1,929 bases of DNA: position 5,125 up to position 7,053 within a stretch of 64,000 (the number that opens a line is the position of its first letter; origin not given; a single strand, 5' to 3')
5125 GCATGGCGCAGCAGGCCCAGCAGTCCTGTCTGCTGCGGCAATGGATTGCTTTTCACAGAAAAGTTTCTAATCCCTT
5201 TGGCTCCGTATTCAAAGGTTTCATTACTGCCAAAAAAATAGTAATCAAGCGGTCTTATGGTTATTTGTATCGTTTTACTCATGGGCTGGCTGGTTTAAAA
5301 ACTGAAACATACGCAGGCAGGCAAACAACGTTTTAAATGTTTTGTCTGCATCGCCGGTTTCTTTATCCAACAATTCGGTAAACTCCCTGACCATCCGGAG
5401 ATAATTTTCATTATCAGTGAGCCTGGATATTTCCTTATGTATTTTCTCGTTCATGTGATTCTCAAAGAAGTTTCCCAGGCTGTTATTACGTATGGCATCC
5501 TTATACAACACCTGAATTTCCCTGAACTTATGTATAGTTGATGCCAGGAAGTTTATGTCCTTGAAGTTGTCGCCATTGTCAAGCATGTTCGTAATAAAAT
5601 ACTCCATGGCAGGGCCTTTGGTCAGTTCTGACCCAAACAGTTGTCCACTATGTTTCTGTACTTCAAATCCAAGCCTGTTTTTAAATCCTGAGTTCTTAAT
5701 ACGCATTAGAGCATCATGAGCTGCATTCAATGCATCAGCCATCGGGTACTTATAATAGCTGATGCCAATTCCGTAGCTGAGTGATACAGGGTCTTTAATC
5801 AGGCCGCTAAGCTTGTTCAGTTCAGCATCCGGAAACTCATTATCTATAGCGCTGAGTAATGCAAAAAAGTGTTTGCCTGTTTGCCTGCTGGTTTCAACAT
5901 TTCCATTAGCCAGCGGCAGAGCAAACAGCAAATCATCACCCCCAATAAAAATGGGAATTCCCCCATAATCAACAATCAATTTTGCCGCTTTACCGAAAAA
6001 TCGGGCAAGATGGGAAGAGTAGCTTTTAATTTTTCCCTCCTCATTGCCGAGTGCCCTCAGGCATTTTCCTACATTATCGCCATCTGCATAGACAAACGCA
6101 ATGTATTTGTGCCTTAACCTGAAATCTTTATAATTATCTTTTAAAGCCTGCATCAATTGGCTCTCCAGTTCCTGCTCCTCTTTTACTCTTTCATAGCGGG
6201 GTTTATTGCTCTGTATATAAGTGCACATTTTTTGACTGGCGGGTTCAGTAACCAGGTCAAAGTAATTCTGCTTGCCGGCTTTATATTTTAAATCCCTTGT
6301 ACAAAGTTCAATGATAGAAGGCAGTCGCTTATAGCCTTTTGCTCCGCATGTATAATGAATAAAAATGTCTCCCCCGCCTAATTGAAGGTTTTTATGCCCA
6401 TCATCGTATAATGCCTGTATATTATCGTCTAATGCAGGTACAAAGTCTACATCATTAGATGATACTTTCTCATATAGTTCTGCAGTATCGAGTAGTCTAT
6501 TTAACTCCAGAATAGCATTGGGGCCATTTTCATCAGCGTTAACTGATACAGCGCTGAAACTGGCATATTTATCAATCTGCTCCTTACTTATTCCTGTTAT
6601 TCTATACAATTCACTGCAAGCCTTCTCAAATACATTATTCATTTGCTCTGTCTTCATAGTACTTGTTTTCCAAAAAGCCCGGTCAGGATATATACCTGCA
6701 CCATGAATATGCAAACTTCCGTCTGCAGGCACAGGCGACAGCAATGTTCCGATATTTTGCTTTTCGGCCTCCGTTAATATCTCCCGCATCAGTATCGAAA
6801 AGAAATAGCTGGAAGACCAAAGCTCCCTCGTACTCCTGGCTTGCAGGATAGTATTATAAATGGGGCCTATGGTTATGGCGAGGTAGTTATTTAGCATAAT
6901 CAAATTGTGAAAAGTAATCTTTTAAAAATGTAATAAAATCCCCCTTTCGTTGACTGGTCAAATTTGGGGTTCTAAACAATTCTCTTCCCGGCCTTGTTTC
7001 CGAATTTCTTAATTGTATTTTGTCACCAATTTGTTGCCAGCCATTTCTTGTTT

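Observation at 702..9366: Type III-B (Cmr) operon bracketed by two 4-TM proteins, with no CARF/SAVED sensor: candidate uncharacterised membrane-effector signalling arm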

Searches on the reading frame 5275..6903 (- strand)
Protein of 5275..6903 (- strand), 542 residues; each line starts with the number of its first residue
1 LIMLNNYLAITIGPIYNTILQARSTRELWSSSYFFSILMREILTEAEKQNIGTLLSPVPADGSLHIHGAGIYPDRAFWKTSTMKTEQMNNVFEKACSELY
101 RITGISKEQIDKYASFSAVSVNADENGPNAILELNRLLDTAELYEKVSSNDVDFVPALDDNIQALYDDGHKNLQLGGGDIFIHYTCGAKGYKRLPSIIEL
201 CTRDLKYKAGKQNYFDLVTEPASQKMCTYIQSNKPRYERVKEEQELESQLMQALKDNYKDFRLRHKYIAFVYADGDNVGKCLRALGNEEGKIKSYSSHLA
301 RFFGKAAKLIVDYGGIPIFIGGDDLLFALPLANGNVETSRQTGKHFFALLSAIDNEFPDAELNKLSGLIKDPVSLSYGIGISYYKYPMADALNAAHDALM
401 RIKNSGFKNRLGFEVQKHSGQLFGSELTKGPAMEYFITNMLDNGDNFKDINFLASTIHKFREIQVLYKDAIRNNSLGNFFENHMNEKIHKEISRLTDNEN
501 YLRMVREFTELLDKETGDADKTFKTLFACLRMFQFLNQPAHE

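Call 3: search_protein_families(library=pfam, proteins=[window:5275-6903:-], max_evalue=1)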
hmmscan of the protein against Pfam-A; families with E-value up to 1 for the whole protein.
window:5275-6903:- (542 aa): 4 families
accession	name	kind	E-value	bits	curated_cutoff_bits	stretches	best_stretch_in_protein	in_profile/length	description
PF22335.1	Cas10-Cmr2_palm2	-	1.4e-21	77.4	27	1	267-411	1-132/133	Cas10/Cmr2, second palm domain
PF12469.13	Cmr2_N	-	1.3e-08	35.3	25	1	7-48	1-42/111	CRISPR-associated protein Cmr2, N-terminal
PF18182.6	mCpol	-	3.2e-05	24.7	26.4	1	271-331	2-65/114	minimal CRISPR polymerase domain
PF11918.13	Peptidase_S41_N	-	0.2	12.2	26.6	1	231-268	47-86/129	N-terminal domain of Peptidase_S41 in eukaryotic IRBP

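Call 4: search_protein_families(library=padloc, proteins=[window:5275-6903:-], max_evalue=1)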
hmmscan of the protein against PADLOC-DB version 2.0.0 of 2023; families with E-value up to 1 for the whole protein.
window:5275-6903:- (542 aa): 15 families
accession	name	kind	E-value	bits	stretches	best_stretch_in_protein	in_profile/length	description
PDLC02055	Cas10b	-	1.6e-55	186.8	2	239-537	194-482/487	-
PDLC01422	Cas10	-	3.3e-45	153.1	1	7-532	4-513/519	CAS-III; effector_LS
PDLC02056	Cas10b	-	8.4e-41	138.3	2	252-507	257-544/600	-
PDLC01292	Cas10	-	4.5e-37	126.5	1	7-411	2-386/387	CAS-III; effector_LS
PDLC00917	Cas10b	-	1.3e-31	108.1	2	232-404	323-510/510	"CRISPR-associated protein Cas10/Cmr2, subtype III-B"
PDLC01444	Cas10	-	1e-20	72.1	2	225-501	357-587/605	CAS-III; effector_LS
PDLC02051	Cas10b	-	5.2e-15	53.6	2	244-423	219-384/479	-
PDLC02054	Cas10b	-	1.1e-13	48.9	2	265-395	275-388/537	-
PDLC01529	Cas10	-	1.3e-11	42.5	1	214-400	148-320/370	CAS-III; effector_LS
PDLC00919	Cas10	-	2.3e-11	41.5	2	221-306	172-257/414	Cas10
PDLC00920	Cas10b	-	1.5e-09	36.3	1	7-57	3-54/116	Cas10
PDLC01651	Cas10b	-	1.2e-08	33.3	1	7-46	1-40/113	CAS-III-B; effector_LS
PDLC00916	Cas10a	-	1.7e-07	28.5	1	230-326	502-591/650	"CRISPR-associated protein Cas10/Csm1, subtype III-A/MTUBE"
PDLC02058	Cas10d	-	8.6e-06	22.8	1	255-325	163-233/441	-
PDLC02057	Cas10d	-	0.0053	14.1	1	230-299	157-226/462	-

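Call 5: search_protein_families(library=ncbifam, proteins=[window:5275-6903:-], max_evalue=1)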
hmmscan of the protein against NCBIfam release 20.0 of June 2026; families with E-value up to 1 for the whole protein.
window:5275-6903:- (542 aa): 3 families
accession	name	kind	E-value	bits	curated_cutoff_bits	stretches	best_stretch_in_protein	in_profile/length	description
TIGR02577.1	cas_TM1794_Cmr2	equivalog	4.9e-31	108.1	79.4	2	232-404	323-510/510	type III-B CRISPR-associated protein Cas10/Cmr2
TIGR02578.2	cas_TM1811_Csm1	equivalog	0.0017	17.1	170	0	373-416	603-647/753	type III-A CRISPR-associated protein Cas10/Csm1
NF033576.1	mCpol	domain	0.065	13.9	40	1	272-328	4-62/118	mCpol domain-containing protein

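Call 32: search_solved_structures(query=window:5275-6903:-, max_evalue=0.01, show_alignments=2)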
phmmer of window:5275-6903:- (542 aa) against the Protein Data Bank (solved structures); distinct sequences matched with E-value up to 0.01: 9.
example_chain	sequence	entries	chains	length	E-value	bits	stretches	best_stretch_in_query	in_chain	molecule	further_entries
9lq5_B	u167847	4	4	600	1.7e-39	139.1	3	243-408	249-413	Type III-B CRISPR-associated protein Cas10/Cmr2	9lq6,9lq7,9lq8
3w2v_A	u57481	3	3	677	1.3e-07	33.9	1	296-424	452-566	CRISPR system Cmr subunit Cmr2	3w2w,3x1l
4doz_A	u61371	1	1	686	1.5e-07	33.7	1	296-424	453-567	Putative uncharacterized protein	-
3ung_C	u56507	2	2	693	1.6e-07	33.6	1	296-424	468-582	Cmr2dHD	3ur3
4h4k_C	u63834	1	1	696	1.6e-07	33.6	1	296-424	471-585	CRISPR system Cmr subunit Cmr2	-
4w8y_A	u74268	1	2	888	4.5e-07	32.1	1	296-424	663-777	CRISPR system Cmr subunit Cmr2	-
9x25_B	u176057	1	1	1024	0.00017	23.6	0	374-426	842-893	GGDEF domain-containing protein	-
9l7c_B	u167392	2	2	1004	0.00021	23.4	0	374-425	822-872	GGDEF domain-containing protein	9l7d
1sxg_A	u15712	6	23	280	0.0087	18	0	140-214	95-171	Glucose-resistance amylase regulator | Catabolite control protein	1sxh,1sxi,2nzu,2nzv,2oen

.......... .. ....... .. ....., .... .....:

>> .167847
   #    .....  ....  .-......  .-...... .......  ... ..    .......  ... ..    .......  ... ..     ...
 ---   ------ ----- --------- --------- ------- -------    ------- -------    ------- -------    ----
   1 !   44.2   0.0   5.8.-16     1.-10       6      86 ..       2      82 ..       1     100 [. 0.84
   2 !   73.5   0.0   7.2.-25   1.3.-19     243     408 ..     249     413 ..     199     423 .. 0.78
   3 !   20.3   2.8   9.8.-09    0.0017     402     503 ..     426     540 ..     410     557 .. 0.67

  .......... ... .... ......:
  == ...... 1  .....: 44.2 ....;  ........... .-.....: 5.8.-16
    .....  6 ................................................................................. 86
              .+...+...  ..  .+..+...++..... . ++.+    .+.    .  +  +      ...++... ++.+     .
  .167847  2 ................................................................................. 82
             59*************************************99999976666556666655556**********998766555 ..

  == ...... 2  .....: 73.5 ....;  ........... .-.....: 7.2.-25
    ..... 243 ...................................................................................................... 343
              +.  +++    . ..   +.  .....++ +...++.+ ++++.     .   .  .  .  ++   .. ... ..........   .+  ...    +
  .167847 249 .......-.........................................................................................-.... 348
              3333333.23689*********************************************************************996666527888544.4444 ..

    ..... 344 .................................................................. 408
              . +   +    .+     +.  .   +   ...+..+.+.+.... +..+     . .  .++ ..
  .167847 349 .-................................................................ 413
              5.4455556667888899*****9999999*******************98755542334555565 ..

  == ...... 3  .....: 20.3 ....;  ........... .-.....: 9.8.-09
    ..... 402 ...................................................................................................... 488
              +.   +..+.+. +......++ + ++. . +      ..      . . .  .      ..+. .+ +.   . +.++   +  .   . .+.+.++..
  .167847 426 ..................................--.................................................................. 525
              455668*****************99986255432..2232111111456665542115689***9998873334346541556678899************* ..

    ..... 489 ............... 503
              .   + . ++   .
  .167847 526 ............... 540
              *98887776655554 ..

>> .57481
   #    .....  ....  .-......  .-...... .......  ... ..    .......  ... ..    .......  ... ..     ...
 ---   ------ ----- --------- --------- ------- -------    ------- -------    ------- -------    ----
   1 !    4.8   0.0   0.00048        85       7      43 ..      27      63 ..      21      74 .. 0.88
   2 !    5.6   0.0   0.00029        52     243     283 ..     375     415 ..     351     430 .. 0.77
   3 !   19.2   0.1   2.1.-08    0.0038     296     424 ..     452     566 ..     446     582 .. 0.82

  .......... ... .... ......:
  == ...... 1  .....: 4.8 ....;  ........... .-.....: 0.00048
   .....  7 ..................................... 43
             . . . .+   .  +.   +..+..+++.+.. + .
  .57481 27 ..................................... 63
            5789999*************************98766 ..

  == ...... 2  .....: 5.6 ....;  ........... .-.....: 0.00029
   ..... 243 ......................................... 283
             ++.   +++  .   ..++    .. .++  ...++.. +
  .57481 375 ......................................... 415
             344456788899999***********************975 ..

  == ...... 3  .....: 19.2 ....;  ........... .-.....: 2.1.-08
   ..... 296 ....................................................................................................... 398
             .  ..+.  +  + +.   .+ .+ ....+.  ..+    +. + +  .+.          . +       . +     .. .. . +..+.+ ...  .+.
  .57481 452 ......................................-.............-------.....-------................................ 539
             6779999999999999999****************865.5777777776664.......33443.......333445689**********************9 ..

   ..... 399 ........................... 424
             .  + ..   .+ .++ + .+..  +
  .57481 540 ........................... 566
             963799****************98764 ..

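Call 36: find_homologous_proteins(query=window:5275-6897:-, max_evalue=1e-10)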
Query window:5275-6897:- (540 aa): 594 proteins with E <= 1e-10 among 8000 candidates; the best 120 are listed.
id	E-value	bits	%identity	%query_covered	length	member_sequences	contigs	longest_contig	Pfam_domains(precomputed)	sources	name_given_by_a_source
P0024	0.0e+0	1231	100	100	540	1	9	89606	PF22335.2,PF12469.14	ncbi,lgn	-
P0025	2.8e-266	902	73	99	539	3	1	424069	PF22335.2,PF18182.7,PF12469.14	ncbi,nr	ncbi:MAG: hypothetical protein IPN39_12700 [Chitinophagaceae bacterium]|nr:hypothetical protein [Chi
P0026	4.5e-215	733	63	99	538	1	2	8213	PF22335.2,PF18182.7,PF12469.14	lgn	-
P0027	7.3e-212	723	76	77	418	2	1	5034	PF22335.2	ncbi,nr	ncbi:MAG TPA: hypothetical protein PKG90_15595, partial [Chitinophagaceae bacterium]|nr:hypothetical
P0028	4.4e-182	625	54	100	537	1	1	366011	PF22335.2,PF12469.14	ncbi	ncbi:MAG: type III-B CRISPR-associated protein Cas10/Cmr2 [Ferruginibacter sp.]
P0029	6.0e-128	446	42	100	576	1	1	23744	PF22335.2,PF18182.7,PF12469.14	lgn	-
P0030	1.3e-126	441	44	100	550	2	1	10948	PF22335.2,PF12469.14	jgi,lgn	-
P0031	1.0e-122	429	42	100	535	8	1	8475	PF22335.2,PF18182.7,PF12469.14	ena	-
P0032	4.8e-118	413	43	99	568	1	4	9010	PF22335.2,PF12469.14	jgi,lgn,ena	-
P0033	1.1e-104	369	40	100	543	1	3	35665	PF22335.2,PF12469.14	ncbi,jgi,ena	-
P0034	3.2e-104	368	39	100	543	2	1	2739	PF22335.2,PF12469.14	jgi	jgi:CRISPR-associated protein Cmr2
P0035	9.3e-93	330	38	100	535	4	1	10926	PF22335.2,PF12469.14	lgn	-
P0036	2.2e-89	319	38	100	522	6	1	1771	PF22335.2,PF18182.7,PF12469.14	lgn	-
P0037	4.9e-89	318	37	99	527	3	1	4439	PF22335.2,PF12469.14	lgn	-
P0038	3.8e-82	295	35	100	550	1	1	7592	PF22335.2,PF18182.7,PF12469.14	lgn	-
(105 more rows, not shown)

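Call 38: search_solved_structures(query=A3, max_evalue=0.00001, show_alignments=1)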
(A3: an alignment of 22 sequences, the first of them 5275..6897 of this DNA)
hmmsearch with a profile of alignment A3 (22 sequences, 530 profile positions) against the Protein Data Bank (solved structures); distinct sequences matched with E-value up to 0.00001: 10.
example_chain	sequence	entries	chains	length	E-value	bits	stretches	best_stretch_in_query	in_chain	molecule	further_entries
9lq5_B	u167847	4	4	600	1.4e-98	334.2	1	2-530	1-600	Type III-B CRISPR-associated protein Cas10/Cmr2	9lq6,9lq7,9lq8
3w2v_A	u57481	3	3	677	1.7e-29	106.3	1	286-416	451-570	CRISPR system Cmr subunit Cmr2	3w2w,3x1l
4doz_A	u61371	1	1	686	1.8e-29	106.2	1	286-416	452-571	Putative uncharacterized protein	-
3ung_C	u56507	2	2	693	1.9e-29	106.1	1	286-416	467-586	Cmr2dHD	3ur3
4h4k_C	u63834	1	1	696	1.9e-29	106.1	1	286-416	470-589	CRISPR system Cmr subunit Cmr2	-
4w8y_A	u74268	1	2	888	4.3e-29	104.9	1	286-415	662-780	CRISPR system Cmr subunit Cmr2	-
9l7c_B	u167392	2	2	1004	5.1e-26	94.8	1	285-420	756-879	GGDEF domain-containing protein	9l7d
9x25_B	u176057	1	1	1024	5.5e-26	94.7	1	285-420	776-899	GGDEF domain-containing protein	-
9arw_A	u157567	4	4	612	3.3e-23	85.5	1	223-455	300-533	Type III-B CRISPR-associated protein Cas10/Cmr2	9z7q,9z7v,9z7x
6s6b_K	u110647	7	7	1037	4.6e-09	38.8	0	299-388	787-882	CRISPR-associated protein, Cmr2 family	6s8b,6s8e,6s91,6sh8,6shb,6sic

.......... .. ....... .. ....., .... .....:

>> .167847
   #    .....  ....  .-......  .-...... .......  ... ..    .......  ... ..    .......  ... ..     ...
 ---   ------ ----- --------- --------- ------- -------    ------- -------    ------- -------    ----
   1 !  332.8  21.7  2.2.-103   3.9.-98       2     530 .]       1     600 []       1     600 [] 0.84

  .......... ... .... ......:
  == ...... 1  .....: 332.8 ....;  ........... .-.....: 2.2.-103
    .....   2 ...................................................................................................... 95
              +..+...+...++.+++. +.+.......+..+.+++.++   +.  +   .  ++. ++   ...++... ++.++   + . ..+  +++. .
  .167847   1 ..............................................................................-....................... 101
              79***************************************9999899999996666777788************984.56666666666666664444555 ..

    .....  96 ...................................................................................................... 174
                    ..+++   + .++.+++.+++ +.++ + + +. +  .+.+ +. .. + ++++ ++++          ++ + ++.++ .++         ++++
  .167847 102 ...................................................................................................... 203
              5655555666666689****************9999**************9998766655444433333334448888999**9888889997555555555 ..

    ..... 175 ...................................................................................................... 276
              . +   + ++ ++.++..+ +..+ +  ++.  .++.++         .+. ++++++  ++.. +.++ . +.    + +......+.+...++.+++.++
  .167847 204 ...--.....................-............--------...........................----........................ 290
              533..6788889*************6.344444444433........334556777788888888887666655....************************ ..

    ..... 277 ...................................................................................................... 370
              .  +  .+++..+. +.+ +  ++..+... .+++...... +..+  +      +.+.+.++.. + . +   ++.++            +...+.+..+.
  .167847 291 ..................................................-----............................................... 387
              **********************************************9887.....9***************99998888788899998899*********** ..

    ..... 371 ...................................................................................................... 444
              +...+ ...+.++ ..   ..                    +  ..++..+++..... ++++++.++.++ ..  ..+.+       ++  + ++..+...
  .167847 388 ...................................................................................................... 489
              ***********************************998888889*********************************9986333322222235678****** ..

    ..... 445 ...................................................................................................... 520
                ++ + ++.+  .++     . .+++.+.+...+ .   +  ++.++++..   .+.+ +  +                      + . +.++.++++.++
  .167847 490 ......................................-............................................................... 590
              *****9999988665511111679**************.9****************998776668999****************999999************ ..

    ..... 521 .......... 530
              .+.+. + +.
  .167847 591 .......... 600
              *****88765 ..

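Call 39: find_related_loci(query=A3, collection=genome_contigs, flank=10000)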
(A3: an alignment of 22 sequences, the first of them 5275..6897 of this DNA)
Query A3 (540 aa) in genome_contigs; peptide patterns used: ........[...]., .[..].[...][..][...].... (x = any residue, [..] = any of these).
375 stretches matched a pattern; 308 encode a relative of the query (tblastn E <= 1e-3); the best 80 are kept; 80 distinct loci.
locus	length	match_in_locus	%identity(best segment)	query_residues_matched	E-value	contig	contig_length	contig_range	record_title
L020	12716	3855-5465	76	4-540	0e+0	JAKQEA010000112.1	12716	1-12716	MAG: Bacteroidota bacterium isolate USDE_maxbin.081 k141_1405261, whole genome shotgun sequence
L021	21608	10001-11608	73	5-540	0e+0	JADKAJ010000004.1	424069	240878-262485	MAG: Chitinophagaceae bacterium isolate Mari_18-Q3-R65-66_BAT3C.296 tig00002206-10-4239200, whole genome shotgun sequenc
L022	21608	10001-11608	54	1-539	0e+0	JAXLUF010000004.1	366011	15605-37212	MAG: Ferruginibacter sp. isolate STL-BAC23 C4.75.fa-4, whole genome shotgun sequence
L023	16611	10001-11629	40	1-540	4e-111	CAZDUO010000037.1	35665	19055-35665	MAG TPA_asm: uncultured Chitinophaga sp. isolate binchicken_co21_311 genome assembly, contig: NODE_388_length_35665_cov_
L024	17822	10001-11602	38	3-540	2e-103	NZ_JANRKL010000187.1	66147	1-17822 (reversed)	MAG: Haliscomenobacter sp. isolate bins.171 k141_1194740, whole genome shotgun sequence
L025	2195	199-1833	36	2-540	8e-97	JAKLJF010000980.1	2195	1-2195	MAG: Thermoanaerobaculia bacterium isolate MAG.385 MAG.385-NODE_980_length_2195_cov_1.892823, whole genome shotgun seque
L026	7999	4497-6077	35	1-540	2e-85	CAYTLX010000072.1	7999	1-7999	MAG TPA_asm: uncultured Saprospiraceae bacterium isolate SRP163575_co2_57 genome assembly, contig: NODE_11885_length_799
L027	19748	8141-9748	35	4-540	1e-79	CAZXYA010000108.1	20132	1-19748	MAG TPA_asm: uncultured Saprospiraceae bacterium isolate SRP065251_co1_7 genome assembly, contig: NODE_1991_length_20132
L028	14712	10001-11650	33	5-535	5e-70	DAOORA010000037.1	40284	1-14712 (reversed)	MAG TPA_asm: Bacteroidales bacterium isolate AMR_MDS_2557 NODE_1116_length_40284_cov_25.038828, whole genome shotgun seq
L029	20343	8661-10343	32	4-540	7e-68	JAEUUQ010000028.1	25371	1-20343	MAG: Saprospiraceae bacterium isolate new MAG-359 k141_3978012, whole genome shotgun sequence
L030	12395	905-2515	31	1-534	7e-65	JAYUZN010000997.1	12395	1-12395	MAG: Bacteroidota bacterium isolate GL16_Down_concoct_50 GL16_Down_concoct_50_996, whole genome shotgun sequence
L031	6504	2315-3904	32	5-540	7e-65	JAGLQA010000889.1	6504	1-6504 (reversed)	MAG: Candidatus Aminicenantes bacterium isolate RS_8_31 ROV157_8.bin.31.fa_889, whole genome shotgun sequence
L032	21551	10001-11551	33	3-535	1e-62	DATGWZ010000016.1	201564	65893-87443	MAG TPA_asm: Saprospiraceae bacterium isolate SMAG_U10595 k141_373562, whole genome shotgun sequence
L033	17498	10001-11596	32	6-535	7e-63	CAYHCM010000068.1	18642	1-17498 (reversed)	MAG TPA_asm: uncultured Chitinophaga sp. isolate ERP119702_co1_292 genome assembly, contig: NODE_3348_length_18642_cov_5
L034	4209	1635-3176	31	5-540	6e-63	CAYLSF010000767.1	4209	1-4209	MAG TPA_asm: uncultured Saprospiraceae bacterium isolate SRP135972_co1_130 genome assembly, contig: NODE_36288_length_42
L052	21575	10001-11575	30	2-535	1e-54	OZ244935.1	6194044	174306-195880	MAG: Saprospiraceae bacterium isolate 4d9a4a3e-d3a1-4ae7-932c-1580e2315ff4 genome assembly, chromosome: 1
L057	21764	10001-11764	30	1-539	4e-54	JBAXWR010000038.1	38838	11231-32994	MAG: Mariniphaga sp. isolate ELA718 MAG718_38, whole genome shotgun sequence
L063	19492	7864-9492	29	1-535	2e-52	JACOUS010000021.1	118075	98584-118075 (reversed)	MAG: Ignavibacteriales bacterium isolate NC_groundwater_78_Ag_B-0.1um_38_923 GD18-4_B1_scaffold_322343, whole genome sho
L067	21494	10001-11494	30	5-535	7e-52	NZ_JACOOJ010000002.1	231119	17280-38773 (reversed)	Parabacteroides hominis strain NSJ-79 N17_ctg002, whole genome shotgun sequence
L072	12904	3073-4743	29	5-534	9e-51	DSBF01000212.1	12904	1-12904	MAG TPA_asm: Ignavibacteria bacterium isolate SpSt-1166 Ga0129302_1002563, whole genome shotgun sequence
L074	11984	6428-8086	28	1-537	1e-50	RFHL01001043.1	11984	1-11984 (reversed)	MAG: Bacteroidetes bacterium isolate J049 k99_1281313, whole genome shotgun sequence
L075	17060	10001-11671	28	5-534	4e-50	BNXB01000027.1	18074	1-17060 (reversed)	Bacteroidia bacterium PG1894_155 DNA, sequence027, whole genome shotgun sequence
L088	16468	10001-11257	31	3-437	2e-48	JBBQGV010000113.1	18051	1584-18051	MAG: Chitinophagales bacterium isolate Co_metawrap_942 Cmw_942_k141_25283343_length_18051_cov_17.0000, whole genome shot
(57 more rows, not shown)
